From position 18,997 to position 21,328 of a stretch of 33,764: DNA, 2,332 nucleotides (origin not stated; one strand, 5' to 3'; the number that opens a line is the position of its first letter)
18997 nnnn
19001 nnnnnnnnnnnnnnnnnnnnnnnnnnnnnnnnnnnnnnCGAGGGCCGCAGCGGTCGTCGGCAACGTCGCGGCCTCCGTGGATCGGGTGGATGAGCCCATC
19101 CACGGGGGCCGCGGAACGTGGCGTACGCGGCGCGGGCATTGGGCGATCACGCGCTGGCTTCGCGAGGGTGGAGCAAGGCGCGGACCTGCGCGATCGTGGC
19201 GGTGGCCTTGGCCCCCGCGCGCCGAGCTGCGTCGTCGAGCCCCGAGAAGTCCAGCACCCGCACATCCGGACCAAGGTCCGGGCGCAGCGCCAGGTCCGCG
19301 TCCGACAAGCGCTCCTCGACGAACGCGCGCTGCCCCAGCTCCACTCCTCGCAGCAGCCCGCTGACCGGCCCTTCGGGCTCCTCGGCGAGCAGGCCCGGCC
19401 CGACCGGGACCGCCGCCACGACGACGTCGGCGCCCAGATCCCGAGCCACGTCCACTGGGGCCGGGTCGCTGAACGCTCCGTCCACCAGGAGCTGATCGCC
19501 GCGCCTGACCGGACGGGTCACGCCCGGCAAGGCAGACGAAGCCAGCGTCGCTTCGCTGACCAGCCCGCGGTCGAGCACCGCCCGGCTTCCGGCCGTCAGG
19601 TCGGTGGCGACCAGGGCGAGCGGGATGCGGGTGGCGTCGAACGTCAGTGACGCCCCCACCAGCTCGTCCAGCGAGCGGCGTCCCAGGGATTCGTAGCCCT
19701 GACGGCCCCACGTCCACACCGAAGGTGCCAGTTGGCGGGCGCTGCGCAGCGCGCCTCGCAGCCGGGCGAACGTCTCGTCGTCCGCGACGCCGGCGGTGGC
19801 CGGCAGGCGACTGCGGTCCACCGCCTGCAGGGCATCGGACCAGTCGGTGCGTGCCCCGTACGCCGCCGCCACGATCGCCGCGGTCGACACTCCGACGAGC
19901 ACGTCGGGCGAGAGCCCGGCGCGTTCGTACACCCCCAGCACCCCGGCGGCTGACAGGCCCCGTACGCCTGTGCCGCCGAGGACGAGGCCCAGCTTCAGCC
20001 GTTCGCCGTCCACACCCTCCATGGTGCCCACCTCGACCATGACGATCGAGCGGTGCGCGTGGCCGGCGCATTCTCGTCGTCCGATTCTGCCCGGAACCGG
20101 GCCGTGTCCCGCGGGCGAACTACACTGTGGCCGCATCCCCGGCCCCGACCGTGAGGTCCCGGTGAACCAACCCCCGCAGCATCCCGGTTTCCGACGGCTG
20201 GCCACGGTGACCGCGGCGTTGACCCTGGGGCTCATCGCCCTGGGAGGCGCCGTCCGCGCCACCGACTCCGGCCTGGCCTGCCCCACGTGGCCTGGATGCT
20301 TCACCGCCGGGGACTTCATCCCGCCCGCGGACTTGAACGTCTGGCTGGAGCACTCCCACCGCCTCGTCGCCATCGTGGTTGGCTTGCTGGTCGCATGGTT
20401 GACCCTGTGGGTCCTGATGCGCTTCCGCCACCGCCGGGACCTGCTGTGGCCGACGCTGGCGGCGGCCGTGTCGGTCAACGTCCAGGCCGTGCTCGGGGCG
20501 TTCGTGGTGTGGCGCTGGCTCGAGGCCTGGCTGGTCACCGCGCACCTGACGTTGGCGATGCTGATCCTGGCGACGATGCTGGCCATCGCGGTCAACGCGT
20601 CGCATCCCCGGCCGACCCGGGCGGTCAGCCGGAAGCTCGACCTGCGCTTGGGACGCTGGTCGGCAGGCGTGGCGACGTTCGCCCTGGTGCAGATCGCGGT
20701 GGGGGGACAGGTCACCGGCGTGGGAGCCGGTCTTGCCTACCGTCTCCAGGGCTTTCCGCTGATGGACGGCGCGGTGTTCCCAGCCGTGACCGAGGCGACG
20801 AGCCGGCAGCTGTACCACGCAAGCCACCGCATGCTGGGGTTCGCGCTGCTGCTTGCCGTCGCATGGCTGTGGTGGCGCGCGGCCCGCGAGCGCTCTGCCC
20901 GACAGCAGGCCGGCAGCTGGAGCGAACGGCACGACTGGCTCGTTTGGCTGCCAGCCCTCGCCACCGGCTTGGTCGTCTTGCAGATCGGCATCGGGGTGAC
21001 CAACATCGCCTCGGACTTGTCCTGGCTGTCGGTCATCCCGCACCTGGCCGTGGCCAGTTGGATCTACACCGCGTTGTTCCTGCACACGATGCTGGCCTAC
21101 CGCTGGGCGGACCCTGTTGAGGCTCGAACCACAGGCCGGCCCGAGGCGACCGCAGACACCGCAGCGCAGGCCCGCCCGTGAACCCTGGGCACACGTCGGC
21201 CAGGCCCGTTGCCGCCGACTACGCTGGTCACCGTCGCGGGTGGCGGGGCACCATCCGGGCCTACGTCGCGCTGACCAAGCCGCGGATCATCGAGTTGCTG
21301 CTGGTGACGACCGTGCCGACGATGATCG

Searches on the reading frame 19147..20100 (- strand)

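Call 18: search_protein_families(library=pfam, proteins=[window:19147-20100:-], max_evalue=0.001)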
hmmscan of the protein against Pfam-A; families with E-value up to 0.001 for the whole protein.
window:19147-20100:- (317 aa): 1 family
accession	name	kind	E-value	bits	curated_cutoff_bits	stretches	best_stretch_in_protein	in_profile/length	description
PF01734.28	Patatin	-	2.8e-20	73.8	27.7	1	39-219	1-190/191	Patatin-like phospholipase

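Call 54: search_protein_families(library=ncbifam, proteins=[window:19147-20100:-], max_evalue=1e-10)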
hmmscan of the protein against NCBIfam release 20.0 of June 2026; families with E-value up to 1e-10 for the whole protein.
window:19147-20100:- (317 aa): 1 family
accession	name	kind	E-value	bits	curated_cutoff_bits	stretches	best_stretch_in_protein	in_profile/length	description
NF007623.0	PRK10279.1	equivalog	4.8e-19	68.7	272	1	154-229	102-177/301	patatin-like phospholipase RssA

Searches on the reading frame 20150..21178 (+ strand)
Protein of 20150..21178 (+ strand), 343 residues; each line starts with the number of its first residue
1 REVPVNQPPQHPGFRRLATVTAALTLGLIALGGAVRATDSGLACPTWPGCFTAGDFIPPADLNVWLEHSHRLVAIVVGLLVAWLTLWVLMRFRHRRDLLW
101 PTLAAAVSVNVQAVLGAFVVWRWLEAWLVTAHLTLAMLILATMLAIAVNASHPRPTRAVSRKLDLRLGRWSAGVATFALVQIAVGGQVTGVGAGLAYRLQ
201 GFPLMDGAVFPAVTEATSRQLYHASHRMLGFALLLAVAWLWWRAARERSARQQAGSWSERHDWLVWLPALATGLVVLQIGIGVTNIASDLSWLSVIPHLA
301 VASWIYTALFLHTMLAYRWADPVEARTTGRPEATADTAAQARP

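Call 18: search_protein_families(library=pfam, proteins=[window:20150-21178:+], max_evalue=0.001)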
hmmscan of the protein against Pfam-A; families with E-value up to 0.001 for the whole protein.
window:20150-21178:+ (343 aa): 2 families
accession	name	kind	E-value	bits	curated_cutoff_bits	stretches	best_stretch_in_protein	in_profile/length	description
PF02628.20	COX15-CtaA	-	1.7e-40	139.4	29.9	1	16-309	2-321/322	Cytochrome oxidase assembly protein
PF03419.18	Peptidase_U4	-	9.8e-05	22.2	28.4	0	75-252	8-144/284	Sporulation factor SpoIIGA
